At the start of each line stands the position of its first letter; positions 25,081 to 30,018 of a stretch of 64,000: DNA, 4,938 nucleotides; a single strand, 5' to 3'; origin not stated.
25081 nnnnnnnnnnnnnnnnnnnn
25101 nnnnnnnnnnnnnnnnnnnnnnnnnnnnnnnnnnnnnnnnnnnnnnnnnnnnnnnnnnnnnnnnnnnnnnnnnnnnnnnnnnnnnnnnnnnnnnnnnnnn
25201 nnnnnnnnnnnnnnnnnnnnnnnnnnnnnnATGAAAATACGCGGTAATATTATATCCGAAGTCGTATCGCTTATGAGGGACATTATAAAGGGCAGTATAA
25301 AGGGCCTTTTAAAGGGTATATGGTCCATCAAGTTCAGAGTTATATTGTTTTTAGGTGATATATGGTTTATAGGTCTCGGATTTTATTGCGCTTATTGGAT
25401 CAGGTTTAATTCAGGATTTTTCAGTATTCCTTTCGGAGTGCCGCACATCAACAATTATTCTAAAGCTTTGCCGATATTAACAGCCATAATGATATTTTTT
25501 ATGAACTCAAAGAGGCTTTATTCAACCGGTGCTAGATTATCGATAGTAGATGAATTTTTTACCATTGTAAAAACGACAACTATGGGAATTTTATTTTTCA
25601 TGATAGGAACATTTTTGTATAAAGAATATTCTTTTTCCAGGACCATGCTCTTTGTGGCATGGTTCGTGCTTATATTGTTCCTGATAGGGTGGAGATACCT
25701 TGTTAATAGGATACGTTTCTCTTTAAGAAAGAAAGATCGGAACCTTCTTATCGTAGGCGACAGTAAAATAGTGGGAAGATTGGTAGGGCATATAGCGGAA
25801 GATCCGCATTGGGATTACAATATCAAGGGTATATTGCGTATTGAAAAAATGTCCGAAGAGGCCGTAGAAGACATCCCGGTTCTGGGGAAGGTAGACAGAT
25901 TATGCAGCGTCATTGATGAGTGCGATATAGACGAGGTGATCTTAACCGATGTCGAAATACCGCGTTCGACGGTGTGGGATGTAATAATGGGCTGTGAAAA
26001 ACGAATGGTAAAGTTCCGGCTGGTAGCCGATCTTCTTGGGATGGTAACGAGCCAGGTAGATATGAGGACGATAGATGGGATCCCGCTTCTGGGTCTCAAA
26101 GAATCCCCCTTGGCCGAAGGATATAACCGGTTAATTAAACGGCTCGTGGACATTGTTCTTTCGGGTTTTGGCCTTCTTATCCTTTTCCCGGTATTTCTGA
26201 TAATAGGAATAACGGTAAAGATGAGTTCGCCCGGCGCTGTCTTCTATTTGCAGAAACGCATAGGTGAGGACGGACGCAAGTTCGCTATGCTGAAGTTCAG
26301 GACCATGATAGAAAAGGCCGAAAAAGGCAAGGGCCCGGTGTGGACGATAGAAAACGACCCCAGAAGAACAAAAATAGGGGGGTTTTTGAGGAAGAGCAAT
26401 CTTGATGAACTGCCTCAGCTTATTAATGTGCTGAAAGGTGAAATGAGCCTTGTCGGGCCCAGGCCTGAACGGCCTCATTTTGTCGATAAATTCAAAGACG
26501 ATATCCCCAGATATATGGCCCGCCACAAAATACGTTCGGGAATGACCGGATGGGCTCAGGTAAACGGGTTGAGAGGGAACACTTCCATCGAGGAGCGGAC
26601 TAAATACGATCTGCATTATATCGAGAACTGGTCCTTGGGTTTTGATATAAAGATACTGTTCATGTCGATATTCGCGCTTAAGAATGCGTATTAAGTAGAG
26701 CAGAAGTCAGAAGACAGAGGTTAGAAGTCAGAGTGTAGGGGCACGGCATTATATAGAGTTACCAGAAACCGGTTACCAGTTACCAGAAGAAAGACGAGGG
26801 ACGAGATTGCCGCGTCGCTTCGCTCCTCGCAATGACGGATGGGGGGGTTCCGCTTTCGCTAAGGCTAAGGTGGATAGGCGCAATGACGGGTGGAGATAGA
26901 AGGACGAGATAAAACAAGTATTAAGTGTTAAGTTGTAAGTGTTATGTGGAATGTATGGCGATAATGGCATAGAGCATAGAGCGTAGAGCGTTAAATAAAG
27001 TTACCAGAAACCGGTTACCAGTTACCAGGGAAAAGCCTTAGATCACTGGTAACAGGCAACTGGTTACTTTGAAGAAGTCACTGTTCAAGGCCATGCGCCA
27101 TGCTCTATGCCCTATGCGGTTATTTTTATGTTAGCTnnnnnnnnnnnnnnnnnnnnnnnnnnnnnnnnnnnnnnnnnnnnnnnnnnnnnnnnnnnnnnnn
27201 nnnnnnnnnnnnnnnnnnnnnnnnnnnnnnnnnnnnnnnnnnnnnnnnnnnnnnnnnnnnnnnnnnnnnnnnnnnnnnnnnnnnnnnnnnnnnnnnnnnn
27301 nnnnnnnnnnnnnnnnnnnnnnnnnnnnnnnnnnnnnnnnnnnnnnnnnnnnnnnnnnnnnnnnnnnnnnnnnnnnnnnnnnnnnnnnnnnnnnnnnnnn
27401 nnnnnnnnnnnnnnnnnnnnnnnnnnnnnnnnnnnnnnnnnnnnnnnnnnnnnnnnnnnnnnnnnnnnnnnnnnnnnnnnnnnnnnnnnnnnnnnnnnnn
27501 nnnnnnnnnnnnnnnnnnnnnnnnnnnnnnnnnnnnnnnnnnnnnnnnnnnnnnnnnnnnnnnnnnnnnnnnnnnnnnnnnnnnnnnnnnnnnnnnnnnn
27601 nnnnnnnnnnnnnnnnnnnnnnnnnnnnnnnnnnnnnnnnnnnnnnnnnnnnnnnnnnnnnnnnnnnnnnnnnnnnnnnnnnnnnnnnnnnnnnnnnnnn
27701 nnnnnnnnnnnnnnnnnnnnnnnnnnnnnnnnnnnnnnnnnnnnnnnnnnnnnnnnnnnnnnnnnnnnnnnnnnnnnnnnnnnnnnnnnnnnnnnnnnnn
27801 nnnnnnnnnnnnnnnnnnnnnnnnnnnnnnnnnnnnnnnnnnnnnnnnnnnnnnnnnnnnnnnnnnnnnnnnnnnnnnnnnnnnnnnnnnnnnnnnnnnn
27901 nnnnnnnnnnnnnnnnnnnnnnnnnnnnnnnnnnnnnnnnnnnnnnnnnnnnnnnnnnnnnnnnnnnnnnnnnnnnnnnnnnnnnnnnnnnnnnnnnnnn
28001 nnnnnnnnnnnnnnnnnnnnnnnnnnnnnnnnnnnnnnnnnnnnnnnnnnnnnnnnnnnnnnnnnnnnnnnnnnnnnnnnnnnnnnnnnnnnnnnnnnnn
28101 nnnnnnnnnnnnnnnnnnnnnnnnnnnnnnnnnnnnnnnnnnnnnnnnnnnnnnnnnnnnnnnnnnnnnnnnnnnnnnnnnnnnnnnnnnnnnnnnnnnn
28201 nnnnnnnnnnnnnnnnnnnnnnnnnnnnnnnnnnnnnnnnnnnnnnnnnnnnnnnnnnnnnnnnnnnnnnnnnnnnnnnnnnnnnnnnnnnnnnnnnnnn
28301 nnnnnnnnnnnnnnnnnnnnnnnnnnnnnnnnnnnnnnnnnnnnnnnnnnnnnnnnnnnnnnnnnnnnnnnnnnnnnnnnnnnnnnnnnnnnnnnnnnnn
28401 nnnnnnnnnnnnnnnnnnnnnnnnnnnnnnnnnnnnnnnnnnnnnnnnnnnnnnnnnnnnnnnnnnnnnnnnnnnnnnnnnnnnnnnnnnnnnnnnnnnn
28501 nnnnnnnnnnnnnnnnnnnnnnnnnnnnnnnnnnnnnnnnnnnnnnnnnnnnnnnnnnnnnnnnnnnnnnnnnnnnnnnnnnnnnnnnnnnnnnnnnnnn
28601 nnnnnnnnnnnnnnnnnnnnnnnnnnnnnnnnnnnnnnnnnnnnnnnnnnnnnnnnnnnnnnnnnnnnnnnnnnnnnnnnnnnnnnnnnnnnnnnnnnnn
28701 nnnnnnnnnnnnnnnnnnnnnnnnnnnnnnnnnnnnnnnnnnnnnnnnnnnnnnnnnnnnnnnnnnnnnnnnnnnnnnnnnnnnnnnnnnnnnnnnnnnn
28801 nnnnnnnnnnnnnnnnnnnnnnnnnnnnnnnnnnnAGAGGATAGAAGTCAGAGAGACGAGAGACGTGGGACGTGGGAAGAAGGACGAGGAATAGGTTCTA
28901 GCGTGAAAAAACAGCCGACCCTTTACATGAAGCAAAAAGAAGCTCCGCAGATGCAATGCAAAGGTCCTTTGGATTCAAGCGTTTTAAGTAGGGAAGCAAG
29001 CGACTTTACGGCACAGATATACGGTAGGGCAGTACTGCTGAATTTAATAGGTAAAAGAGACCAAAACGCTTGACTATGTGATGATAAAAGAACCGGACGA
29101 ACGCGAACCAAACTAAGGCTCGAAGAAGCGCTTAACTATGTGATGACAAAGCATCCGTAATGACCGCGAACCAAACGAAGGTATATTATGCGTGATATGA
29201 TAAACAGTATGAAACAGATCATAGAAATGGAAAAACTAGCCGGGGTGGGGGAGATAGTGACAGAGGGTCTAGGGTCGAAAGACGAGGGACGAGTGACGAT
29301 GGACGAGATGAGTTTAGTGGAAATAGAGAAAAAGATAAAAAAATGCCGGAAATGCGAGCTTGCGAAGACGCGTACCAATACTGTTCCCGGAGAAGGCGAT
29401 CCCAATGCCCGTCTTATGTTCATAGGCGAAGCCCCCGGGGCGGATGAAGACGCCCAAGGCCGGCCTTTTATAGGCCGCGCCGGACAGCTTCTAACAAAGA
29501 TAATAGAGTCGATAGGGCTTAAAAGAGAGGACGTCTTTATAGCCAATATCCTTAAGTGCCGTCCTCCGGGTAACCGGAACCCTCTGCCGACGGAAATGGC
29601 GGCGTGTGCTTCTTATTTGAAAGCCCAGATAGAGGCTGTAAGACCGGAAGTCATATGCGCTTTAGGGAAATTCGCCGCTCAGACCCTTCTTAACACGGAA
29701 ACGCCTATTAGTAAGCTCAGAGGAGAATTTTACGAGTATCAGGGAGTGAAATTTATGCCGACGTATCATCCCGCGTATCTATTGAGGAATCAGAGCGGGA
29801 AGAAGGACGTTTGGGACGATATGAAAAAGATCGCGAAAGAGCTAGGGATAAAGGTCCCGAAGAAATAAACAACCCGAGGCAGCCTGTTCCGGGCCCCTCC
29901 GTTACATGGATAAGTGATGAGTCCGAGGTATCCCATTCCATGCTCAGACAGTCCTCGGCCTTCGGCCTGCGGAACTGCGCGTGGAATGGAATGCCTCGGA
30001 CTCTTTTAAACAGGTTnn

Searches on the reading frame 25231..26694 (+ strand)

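Call 14: search_protein_families(library=pfam, proteins=[window:25231-26694:+], max_evalue=0.00001)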
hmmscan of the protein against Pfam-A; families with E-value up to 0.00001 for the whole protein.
window:25231-26694:+ (487 aa): 2 families
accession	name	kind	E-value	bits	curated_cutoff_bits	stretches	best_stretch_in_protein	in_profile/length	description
PF02397.22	Bac_transf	-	4.9e-69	231.9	27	1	303-482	1-176/179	Bacterial sugar transferase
PF13727.12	CoA_binding_3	-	3.4e-13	50.4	25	1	105-266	14-175/175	CoA-binding domain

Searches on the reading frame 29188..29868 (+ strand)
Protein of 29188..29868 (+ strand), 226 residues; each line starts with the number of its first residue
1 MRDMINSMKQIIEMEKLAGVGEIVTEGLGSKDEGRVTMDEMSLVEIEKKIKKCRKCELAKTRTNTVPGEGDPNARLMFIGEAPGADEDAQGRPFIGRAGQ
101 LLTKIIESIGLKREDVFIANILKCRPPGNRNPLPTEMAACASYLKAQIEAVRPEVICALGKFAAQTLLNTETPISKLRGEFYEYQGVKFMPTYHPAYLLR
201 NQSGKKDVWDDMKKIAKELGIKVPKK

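Call 14: search_protein_families(library=pfam, proteins=[window:29188-29868:+], max_evalue=0.00001)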
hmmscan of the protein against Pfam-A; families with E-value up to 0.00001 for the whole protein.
window:29188-29868:+ (226 aa): 1 family
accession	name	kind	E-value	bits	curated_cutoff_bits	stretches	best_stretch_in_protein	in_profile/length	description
PF03167.25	UDG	-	2.3e-43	148.1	24.3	1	67-212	1-140/141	Uracil DNA glycosylase superfamily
